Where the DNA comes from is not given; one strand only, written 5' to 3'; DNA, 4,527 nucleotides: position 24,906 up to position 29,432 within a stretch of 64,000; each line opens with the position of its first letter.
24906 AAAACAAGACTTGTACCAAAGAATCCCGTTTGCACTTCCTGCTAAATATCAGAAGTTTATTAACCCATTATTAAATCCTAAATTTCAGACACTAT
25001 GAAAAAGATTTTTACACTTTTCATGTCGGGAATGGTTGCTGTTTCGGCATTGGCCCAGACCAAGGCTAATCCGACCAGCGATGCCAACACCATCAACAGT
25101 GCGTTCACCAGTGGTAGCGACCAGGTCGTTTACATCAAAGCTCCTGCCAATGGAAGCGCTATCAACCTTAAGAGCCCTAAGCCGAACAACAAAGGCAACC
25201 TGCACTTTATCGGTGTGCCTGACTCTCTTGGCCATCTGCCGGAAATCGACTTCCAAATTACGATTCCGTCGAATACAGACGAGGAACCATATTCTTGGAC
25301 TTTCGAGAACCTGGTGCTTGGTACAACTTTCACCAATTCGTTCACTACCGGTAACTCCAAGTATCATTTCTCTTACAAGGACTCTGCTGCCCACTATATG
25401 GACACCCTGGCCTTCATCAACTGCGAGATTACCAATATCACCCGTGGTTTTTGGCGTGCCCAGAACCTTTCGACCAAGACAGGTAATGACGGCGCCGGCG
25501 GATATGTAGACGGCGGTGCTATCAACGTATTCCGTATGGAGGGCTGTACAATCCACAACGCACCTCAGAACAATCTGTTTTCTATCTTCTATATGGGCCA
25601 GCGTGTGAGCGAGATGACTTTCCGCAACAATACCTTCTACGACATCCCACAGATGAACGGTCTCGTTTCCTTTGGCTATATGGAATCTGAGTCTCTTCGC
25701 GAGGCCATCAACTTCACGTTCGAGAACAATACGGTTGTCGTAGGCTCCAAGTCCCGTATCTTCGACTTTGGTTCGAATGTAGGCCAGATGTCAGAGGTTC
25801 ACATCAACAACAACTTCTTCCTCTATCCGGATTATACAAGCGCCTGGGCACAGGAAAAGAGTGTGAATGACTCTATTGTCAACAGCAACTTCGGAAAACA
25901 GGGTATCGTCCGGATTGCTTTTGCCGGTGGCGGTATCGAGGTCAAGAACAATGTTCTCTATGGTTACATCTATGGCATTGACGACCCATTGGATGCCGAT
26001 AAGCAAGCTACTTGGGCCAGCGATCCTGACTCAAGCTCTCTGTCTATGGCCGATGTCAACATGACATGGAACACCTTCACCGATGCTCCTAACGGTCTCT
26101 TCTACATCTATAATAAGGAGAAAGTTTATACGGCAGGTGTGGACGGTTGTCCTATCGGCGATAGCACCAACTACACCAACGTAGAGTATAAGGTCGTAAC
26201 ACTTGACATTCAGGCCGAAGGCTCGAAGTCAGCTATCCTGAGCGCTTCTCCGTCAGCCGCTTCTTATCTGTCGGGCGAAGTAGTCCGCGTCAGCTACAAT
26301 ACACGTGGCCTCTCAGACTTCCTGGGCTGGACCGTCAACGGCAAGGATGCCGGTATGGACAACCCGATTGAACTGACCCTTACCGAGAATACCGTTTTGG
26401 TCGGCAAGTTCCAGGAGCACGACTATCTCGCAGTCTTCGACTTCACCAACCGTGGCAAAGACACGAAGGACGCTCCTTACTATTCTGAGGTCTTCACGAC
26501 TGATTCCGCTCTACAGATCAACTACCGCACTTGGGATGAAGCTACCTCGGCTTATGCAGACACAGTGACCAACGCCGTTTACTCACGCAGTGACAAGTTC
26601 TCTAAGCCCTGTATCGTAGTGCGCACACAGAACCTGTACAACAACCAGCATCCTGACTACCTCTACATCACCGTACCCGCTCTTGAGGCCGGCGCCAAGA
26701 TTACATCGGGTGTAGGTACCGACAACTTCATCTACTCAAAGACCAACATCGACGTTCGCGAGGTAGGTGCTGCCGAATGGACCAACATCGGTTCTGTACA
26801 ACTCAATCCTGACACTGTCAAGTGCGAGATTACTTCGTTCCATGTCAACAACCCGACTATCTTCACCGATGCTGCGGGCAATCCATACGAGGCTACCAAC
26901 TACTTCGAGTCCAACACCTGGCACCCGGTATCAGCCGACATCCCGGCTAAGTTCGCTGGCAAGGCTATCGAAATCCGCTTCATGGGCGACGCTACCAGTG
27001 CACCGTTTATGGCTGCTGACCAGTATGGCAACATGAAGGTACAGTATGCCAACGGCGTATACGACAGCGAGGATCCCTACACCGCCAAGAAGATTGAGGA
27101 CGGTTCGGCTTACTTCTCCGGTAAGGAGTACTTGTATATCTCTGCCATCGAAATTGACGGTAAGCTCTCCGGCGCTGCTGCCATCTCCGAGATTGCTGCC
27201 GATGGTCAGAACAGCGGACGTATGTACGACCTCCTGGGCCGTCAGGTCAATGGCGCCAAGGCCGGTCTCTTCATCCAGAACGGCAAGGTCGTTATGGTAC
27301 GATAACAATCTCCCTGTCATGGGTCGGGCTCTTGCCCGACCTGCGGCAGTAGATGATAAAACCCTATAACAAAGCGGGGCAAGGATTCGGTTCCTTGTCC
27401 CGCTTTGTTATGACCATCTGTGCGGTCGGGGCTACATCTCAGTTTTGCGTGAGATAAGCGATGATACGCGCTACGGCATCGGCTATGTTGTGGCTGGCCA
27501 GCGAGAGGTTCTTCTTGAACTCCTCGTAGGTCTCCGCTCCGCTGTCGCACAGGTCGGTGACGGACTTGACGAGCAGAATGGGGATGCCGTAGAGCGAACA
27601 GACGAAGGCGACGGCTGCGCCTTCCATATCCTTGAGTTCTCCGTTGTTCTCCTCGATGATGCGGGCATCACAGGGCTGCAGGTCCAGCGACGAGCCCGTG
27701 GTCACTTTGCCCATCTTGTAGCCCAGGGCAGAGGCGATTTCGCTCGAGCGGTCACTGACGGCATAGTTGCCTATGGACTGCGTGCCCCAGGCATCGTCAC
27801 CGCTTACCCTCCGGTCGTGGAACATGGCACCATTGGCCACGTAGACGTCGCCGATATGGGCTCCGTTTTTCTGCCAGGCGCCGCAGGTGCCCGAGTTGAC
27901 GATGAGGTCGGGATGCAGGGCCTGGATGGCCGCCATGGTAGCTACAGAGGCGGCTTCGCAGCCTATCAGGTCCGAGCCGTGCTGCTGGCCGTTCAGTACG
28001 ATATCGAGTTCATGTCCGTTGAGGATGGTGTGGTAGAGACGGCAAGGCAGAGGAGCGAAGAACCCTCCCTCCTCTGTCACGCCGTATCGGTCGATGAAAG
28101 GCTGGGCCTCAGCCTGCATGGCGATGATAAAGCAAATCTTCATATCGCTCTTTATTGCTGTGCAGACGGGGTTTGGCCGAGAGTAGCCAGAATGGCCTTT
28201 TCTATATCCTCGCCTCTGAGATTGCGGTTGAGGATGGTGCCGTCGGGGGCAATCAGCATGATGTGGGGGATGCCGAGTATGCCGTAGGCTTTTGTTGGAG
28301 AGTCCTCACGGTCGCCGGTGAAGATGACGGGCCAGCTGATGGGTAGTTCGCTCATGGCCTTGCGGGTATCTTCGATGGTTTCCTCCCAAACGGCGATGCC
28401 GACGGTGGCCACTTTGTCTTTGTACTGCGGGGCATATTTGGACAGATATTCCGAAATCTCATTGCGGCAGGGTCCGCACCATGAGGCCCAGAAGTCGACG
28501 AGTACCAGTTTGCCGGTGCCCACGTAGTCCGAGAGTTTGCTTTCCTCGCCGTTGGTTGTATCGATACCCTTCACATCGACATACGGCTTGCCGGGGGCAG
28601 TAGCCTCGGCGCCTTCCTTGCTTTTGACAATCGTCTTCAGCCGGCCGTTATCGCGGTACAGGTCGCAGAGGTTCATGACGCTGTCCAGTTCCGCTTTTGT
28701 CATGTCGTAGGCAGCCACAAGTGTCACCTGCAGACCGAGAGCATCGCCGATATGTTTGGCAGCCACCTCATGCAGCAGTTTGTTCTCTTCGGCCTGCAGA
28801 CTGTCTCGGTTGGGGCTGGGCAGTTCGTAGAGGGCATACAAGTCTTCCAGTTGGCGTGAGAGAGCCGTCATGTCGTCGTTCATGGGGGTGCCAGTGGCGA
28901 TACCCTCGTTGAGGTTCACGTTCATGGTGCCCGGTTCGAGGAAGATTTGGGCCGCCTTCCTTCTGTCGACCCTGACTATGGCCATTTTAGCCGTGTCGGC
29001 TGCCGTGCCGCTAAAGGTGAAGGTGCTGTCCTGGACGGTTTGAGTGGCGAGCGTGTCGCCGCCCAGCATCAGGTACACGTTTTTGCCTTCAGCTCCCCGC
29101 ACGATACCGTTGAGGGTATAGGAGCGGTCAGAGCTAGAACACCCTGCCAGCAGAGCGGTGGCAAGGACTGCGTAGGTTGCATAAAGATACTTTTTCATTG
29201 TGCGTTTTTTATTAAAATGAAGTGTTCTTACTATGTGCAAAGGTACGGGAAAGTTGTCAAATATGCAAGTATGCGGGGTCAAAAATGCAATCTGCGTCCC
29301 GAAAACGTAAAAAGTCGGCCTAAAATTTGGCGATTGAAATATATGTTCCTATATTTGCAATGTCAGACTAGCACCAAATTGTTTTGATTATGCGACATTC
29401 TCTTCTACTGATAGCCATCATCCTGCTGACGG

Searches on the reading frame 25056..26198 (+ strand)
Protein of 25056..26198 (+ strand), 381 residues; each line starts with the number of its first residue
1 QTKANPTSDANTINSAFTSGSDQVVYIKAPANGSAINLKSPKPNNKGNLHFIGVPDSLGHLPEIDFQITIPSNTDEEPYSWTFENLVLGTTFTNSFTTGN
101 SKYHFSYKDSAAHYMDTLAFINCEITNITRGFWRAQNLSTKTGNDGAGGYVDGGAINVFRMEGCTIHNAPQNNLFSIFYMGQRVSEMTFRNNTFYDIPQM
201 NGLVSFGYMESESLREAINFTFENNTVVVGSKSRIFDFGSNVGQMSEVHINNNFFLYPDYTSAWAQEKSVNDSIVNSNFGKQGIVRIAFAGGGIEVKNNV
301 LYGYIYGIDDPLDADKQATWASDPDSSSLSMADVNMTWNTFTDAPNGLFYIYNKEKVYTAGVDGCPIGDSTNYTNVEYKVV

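Call 69: predict_structure(alignment_id=A3)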
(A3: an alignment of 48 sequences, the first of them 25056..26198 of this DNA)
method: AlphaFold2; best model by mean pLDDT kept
length: 381 residues; sequences in the alignment: 48
mean_pLDDT: 88.9   pTM: 0.90
mean pLDDT of the five models: 88.9, 88.5, 86.7, 86.7, 86.7
residues with pLDDT >= 90: 259; 70-90: 82; 50-70: 37; < 50: 3
segments of 3 or more residues with pLDDT < 50: none
pLDDT, mean of each block of 10 residues (from residue 1): 79 95 96 91 95 95 96 97 97 63 92 97 95 91 61 95 95 91 97 94 92 86 97 91 93 94 80 79 80 89 81 57 77 95 94 97 97 93 78
secondary structure, 60 per line:
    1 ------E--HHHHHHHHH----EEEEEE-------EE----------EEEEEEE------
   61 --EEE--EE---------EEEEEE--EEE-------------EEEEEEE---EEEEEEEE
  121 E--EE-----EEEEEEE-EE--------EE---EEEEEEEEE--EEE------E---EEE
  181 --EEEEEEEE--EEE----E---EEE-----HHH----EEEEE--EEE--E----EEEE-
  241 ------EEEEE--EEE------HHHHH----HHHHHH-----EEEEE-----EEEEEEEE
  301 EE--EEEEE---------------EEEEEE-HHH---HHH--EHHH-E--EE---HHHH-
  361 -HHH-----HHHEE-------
elements in order: H10-18 E23-28 E48-54 E63-65 E79-84 E87-89 E103-109 E113-121 E131-137 E154-162 E165-167 E178-180 E183-190 E193-195 E204-206 E219-223 E226-228 E236-239 E247-251 E254-256 H263-267 H272-277 E283-287 E293-302 E305-309 E325-330 H356-359

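Call 71: fold_search(model_id=the predicted structure, library=pdb)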
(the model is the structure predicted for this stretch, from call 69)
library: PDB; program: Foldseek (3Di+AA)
matches with E <= 10: 190; with E <= 0.001: 0
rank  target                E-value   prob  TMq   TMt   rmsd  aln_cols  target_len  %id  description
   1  5z9t_A                5.4e-02  0.54  0.25  0.20  12.4       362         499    9  a new PL6 alginate lyase complex with trisaccharide (released 2019-03-27)
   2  7v6i_A                1.1e-01  0.16  0.20  0.14  16.5       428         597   13  Crystal structure of lacto-N-biosidase BsaX from Bifidobacterium saguini, lacto-N-biose complex (released 2022-02-09)
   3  5w6f_A                1.2e-01  0.63  0.28  0.19  11.8       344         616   12  Crystal structure of Bacteriophage CBA120 tailspike protein 3 (TSP3, orf212) (released 2018-10-24)
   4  6nw9_B                1.2e-01  0.41  0.25  0.17  12.6       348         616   13  CRYSTAL STRUCTURE OF A TAILSPIKE PROTEIN 3 (TSP3, ORF212) FROM ESCHERICHIA COLI O157:H7 BACTERIOPHAGE CBA120 (released 2019-06-05)
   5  6a40_A                1.3e-01  0.33  0.24  0.20  12.7       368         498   10  complex structure of Alginate lyase AlyF-OU02 with G4 (released 2019-05-01)
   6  7dmk_B                1.4e-01  0.97  0.45  0.25   7.3       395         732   13  PL6 alginate lyase BcAlyPL6 (released 2021-10-06)
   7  5lw3                  1.8e-01  0.47  0.32  0.32  12.9       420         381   12  Azotobacter vinelandii Mannuronan C-5 epimerase AlgE6 A-module (released 2017-10-25)
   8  5gqc_D                1.8e-01  0.18  0.20  0.15  17.5       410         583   12  Crystal structure of lacto-N-biosidase LnbX from Bifidobacterium longum subsp. longum, ligand-free form (released 2017-04-19)
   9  6qps_A                2.1e-01  0.30  0.25  0.22  15.9       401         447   10  Structural characterization of a mannuronic acid specific polysaccharide family 6 lyase enzyme from human gut microbio (released 2019-09-25)
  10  6qps_B                2.3e-01  0.72  0.35  0.31   9.7       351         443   11  Structural characterization of a mannuronic acid specific polysaccharide family 6 lyase enzyme from human gut microbio (released 2019-09-25)
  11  5nxk_B                2.3e-01  0.33  0.25  0.30  13.9       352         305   12  L. reuteri 53608 SRRP (released 2018-03-21)
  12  7o7a_A                2.7e-01  0.57  0.34  0.32  10.4       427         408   11  Structure of the PL6 family alginate lyase Pedsa0632 from Pseudopedobacter saltans (released 2021-07-28)
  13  5c1c                  2.9e-01  0.85  0.35  0.43  11.7       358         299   11  Crystal Structure of the Pectin Methylesterase from Aspergillus niger in Deglycosylated Form (released 2015-07-01)
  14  5c1e                  3.0e-01  0.66  0.30  0.37  12.6       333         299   13  Crystal Structure of the Pectin Methylesterase from Aspergillus niger in Penultimately Deglycosylated Form (N-acetylgluc (released 2015-07-01)
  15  7dmk_C                3.2e-01  0.96  0.48  0.27   6.9       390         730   13  PL6 alginate lyase BcAlyPL6 (released 2021-10-06)
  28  5olr_C                6.0e-01  0.12  0.20  0.19  14.7       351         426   13  Rhamnogalacturonan lyase (released 2017-11-29)
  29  5olq_A                6.0e-01  0.06  0.16  0.15  15.7       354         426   13  Rhamnogalacturonan lyase (released 2017-11-29)
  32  5olq_C                6.9e-01  0.18  0.27  0.25  13.8       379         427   12  Rhamnogalacturonan lyase (released 2017-11-29)
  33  5olr_A                6.9e-01  0.12  0.21  0.19  13.9       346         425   14  Rhamnogalacturonan lyase (released 2017-11-29)
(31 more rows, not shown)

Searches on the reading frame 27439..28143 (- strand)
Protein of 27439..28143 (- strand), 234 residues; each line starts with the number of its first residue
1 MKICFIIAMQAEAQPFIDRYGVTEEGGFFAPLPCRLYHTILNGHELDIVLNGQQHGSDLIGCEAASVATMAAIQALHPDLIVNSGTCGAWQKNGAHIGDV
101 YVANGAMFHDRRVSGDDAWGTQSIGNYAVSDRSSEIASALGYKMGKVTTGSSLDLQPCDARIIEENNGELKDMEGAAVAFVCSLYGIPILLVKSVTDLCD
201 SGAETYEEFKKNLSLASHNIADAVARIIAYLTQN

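Call 4: search_protein_families(library=pfam, proteins=[window:27439-28143:-], max_evalue=0.01)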
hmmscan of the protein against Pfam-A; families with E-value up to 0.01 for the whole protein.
window:27439-28143:- (234 aa): 1 family
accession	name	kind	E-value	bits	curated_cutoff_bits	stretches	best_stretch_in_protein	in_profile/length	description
PF01048.26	PNP_UDP_1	-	1.8e-28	100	25.1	1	2-229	1-233/233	Phosphorylase superfamily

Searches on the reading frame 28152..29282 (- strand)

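Call 4: search_protein_families(library=pfam, proteins=[window:28152-29282:-], max_evalue=0.01)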
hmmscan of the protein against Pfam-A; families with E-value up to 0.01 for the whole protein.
window:28152-29282:- (376 aa): 6 families
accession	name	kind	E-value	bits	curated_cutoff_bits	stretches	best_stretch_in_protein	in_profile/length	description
PF08534.16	Redoxin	-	3.1e-13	50.2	26.6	1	236-359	8-137/148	Redoxin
PF00578.27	AhpC-TSA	-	7.1e-13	49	26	1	236-350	7-121/124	AhpC/TSA family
PF14289.11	DUF4369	-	5.1e-10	40.2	25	1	55-138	1-91/91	Domain of unknown function (DUF4369)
PF00085.26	Thioredoxin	-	1.4e-09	38.3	23.5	1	254-302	14-62/103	Thioredoxin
PF13905.12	Thioredoxin_8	-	6.6e-09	36.4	27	1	257-350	1-94/94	Thioredoxin-like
PF13098.12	Thioredoxin_2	-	7e-05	23.6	27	1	255-352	3-89/104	Thioredoxin-like domain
